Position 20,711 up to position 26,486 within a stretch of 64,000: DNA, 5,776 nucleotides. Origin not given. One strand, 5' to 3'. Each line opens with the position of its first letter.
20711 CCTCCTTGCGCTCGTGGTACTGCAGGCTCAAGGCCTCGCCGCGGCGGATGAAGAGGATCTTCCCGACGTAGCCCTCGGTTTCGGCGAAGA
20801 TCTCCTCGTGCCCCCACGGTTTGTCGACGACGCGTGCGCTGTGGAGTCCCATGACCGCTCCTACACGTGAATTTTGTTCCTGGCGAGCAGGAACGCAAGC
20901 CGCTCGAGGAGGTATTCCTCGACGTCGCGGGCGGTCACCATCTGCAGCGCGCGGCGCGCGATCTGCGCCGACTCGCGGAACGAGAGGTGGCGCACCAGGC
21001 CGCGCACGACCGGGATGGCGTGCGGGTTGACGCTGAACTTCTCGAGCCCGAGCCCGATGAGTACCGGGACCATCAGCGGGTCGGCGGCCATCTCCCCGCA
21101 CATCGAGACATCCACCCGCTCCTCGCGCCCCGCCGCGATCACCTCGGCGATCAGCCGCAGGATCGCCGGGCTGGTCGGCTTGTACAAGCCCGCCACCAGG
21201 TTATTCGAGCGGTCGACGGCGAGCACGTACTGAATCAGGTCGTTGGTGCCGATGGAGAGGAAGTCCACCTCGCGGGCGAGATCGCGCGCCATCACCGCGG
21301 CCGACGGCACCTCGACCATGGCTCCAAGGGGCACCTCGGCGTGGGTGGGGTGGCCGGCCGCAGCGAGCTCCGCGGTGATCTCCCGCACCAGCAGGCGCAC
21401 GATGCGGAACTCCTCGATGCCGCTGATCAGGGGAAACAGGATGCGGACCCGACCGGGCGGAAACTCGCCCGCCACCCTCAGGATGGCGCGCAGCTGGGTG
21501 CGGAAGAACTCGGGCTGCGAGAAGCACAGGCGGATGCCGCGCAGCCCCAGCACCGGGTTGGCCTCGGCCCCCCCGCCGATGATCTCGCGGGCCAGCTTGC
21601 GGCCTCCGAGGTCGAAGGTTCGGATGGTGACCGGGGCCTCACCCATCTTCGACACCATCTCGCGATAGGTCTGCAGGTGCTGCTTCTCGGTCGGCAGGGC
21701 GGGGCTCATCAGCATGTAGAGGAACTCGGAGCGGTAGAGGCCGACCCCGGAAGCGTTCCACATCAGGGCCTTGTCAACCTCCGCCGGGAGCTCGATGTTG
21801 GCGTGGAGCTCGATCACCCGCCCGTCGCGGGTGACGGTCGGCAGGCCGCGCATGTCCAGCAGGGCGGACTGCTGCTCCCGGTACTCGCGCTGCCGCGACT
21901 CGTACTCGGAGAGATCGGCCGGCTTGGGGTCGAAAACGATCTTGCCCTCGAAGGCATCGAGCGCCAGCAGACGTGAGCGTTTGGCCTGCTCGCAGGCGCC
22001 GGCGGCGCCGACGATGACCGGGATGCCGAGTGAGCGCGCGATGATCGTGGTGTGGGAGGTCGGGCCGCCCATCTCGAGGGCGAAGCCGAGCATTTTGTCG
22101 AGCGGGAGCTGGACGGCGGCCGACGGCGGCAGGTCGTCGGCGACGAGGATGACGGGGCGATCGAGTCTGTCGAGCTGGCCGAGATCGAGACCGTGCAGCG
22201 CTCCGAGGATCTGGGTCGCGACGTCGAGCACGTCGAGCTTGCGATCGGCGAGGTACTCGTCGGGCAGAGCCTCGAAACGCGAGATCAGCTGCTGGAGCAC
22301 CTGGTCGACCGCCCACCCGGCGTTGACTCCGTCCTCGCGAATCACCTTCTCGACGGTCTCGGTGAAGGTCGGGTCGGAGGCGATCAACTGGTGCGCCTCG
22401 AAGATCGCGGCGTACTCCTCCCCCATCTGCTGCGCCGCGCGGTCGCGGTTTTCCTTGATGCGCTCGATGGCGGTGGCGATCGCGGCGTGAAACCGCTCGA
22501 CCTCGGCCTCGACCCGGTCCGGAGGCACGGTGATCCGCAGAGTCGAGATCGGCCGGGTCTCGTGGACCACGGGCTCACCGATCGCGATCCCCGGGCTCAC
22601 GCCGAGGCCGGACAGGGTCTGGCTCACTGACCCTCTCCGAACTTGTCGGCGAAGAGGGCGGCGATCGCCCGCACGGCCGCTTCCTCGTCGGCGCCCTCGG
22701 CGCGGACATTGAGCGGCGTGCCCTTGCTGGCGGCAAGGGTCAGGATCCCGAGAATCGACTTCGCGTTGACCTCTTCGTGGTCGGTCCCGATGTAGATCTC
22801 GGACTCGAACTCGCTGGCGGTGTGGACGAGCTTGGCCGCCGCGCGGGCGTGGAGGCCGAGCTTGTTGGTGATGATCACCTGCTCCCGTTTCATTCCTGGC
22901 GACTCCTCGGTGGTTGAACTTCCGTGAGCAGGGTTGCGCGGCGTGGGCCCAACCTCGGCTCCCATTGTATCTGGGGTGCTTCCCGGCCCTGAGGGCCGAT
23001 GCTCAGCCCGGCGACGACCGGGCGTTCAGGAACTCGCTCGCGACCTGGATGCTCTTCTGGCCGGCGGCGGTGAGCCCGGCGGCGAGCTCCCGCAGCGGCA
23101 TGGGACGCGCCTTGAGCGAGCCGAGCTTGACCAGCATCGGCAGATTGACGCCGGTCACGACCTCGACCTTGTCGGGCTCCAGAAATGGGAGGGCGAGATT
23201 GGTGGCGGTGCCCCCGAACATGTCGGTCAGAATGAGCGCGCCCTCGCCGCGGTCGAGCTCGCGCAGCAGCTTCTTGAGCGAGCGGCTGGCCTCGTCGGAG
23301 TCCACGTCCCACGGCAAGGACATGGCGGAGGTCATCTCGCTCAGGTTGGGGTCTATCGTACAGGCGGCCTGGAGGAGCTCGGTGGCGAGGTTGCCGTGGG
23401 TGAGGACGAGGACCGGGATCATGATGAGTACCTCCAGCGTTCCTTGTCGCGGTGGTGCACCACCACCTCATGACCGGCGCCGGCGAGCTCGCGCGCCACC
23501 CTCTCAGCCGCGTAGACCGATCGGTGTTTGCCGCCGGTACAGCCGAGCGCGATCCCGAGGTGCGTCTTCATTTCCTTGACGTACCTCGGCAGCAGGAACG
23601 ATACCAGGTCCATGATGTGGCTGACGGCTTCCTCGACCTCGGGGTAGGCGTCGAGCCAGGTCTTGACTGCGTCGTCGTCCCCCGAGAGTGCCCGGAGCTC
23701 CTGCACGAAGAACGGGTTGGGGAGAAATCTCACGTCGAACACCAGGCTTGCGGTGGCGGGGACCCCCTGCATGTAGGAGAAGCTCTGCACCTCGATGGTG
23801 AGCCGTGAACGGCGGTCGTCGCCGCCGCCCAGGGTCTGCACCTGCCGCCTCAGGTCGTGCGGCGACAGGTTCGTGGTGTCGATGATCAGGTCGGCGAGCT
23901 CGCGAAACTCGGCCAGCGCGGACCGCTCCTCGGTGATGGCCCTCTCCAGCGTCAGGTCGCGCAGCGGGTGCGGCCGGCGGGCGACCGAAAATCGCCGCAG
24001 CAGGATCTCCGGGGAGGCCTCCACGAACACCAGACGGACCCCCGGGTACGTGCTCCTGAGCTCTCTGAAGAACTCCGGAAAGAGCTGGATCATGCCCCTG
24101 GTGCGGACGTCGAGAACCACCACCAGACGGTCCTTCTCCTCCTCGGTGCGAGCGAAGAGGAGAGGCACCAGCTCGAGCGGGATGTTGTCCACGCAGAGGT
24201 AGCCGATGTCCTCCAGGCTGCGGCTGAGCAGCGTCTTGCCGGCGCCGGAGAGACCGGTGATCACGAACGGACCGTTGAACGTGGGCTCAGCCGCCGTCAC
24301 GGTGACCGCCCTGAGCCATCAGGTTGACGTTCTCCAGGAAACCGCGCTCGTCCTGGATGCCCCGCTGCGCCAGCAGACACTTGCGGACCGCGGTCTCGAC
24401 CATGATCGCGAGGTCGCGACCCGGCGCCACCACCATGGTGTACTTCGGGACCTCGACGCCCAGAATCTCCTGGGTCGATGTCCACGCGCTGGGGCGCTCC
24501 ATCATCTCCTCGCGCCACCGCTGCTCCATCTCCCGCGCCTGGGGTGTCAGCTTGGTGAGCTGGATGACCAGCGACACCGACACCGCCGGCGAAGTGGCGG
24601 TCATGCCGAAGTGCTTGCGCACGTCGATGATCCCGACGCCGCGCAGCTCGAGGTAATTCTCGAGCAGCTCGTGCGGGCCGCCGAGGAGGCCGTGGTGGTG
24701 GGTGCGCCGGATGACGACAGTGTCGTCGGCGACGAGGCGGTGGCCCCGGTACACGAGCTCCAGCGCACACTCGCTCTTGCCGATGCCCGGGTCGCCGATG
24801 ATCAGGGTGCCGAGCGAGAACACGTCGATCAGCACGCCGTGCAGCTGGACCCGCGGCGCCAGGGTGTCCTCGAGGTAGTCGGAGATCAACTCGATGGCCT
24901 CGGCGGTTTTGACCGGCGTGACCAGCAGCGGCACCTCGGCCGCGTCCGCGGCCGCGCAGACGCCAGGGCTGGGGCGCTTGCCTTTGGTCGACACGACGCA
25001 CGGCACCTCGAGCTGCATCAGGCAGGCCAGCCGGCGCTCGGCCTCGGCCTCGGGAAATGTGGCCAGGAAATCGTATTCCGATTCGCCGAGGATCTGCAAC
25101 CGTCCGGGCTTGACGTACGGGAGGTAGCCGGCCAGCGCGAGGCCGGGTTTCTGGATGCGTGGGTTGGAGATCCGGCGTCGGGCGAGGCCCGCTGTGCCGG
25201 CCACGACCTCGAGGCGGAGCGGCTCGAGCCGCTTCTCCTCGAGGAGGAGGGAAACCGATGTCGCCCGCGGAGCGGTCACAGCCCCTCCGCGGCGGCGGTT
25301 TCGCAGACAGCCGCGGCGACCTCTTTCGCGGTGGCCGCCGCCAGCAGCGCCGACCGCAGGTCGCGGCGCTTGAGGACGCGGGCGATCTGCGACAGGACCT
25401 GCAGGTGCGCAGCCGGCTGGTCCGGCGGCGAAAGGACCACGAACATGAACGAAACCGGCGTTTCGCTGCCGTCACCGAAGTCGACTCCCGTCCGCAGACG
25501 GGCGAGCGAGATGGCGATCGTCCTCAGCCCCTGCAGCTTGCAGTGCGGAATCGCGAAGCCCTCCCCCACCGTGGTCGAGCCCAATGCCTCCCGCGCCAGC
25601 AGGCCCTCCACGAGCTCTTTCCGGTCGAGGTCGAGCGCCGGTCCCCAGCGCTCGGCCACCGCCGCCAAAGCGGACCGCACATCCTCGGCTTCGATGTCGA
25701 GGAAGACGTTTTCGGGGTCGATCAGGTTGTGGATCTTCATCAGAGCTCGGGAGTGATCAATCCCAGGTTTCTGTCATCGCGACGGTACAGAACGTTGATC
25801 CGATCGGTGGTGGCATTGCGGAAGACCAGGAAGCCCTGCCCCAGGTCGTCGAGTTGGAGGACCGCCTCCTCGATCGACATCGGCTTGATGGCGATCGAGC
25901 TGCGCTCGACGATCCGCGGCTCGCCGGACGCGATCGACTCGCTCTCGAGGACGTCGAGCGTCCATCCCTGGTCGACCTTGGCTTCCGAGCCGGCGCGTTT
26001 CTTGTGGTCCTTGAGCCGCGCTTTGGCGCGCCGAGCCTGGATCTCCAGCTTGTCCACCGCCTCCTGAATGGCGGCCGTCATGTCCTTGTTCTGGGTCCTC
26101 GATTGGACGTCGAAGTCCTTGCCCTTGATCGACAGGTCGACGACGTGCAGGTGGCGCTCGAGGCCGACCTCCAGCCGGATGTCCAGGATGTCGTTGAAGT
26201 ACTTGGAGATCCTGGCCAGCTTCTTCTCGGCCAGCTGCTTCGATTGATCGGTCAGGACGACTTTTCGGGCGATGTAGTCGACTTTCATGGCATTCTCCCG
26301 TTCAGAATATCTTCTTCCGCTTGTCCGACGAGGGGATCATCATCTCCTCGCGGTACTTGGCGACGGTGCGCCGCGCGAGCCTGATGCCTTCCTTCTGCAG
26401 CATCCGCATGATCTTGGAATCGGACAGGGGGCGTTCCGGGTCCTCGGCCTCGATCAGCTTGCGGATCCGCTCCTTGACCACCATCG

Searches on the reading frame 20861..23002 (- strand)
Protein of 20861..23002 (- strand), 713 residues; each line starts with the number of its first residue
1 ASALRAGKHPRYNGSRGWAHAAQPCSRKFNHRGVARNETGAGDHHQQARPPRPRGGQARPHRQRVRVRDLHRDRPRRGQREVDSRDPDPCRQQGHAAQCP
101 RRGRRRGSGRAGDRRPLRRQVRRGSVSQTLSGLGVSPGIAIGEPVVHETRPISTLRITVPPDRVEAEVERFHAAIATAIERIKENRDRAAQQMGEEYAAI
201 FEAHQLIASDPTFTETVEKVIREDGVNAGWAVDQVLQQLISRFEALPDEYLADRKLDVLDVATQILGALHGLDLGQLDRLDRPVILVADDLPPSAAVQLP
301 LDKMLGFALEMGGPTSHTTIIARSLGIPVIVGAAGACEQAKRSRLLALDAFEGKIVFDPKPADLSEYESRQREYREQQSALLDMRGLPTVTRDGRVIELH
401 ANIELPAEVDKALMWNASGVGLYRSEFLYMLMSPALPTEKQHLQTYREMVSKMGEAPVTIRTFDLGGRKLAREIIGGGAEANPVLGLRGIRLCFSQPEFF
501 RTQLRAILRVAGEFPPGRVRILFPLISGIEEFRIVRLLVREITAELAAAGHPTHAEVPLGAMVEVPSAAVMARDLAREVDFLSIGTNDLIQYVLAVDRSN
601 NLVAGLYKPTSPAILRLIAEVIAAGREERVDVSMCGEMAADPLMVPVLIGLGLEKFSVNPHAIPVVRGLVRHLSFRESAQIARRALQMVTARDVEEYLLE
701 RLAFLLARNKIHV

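Call 44: search_protein_families(library=pfam, proteins=[window:20861-23002:-], max_evalue=0.0001)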
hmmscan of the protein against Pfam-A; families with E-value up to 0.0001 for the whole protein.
window:20861-23002:- (713 aa): 3 families
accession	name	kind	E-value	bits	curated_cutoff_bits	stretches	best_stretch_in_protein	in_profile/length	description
PF02896.24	PEP-utilizers_C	-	3.2e-96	322.4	22.8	1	384-673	7-291/293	PEP-utilising enzyme, PEP-binding domain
PF05524.18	PEP-utilisers_N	-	2.1e-34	118.7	24.4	1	132-254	2-121/121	PEP-utilising enzyme, N-terminal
PF00391.29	PEP-utilizers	-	2.5e-19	69.1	23.1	1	281-353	2-72/72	PEP-utilising enzyme, mobile domain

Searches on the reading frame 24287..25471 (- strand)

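Call 44: search_protein_families(library=pfam, proteins=[window:24287-25471:-], max_evalue=0.0001)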
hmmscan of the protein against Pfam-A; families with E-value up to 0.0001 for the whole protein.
window:24287-25471:- (394 aa): 2 families
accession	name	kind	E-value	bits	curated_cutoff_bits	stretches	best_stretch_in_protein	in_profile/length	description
PF07475.17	Hpr_kinase_C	-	2.9e-50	170.6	33.3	1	203-380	2-169/171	HPr Serine kinase C-terminal domain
PF02603.21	Hpr_kinase_N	-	9.7e-29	100.3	24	1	83-200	8-125/125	HPr Serine kinase N terminus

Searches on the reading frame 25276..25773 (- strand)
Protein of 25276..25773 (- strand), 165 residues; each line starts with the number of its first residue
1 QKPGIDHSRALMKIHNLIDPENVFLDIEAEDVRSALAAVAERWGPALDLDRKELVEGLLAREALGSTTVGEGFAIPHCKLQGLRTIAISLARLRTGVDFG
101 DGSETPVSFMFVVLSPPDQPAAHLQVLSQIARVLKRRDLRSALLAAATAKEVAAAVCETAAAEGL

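Call 44: search_protein_families(library=pfam, proteins=[window:25276-25773:-], max_evalue=0.0001)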
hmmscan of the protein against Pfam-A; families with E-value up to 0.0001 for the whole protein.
window:25276-25773:- (165 aa): 1 family
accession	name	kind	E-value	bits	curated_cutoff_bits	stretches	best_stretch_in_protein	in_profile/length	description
PF00359.27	PTS_EIIA_2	-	6.3e-28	98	27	1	17-154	2-139/144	Phosphoenolpyruvate-dependent sugar phosphotransferase system, EIIA 2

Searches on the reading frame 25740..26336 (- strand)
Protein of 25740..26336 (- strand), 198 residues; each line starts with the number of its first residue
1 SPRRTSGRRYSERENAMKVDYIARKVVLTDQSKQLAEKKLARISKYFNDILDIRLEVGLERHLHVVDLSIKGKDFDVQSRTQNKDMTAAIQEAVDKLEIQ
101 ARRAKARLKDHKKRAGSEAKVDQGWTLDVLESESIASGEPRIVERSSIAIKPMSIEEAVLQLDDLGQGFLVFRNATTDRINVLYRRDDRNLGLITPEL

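Call 44: search_protein_families(library=pfam, proteins=[window:25740-26336:-], max_evalue=0.0001)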
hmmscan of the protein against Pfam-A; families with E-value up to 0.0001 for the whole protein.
window:25740-26336:- (198 aa): 2 families
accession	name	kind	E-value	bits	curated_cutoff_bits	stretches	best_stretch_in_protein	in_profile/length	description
PF16321.10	Ribosom_S30AE_C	-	1.5e-21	76.3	25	1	139-193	3-57/57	Sigma 54 modulation/S30EA ribosomal protein C terminus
PF02482.25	Ribosomal_S30AE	-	2.6e-13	50.9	23.7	1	22-109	4-88/88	Sigma 54 modulation protein / S30EA ribosomal protein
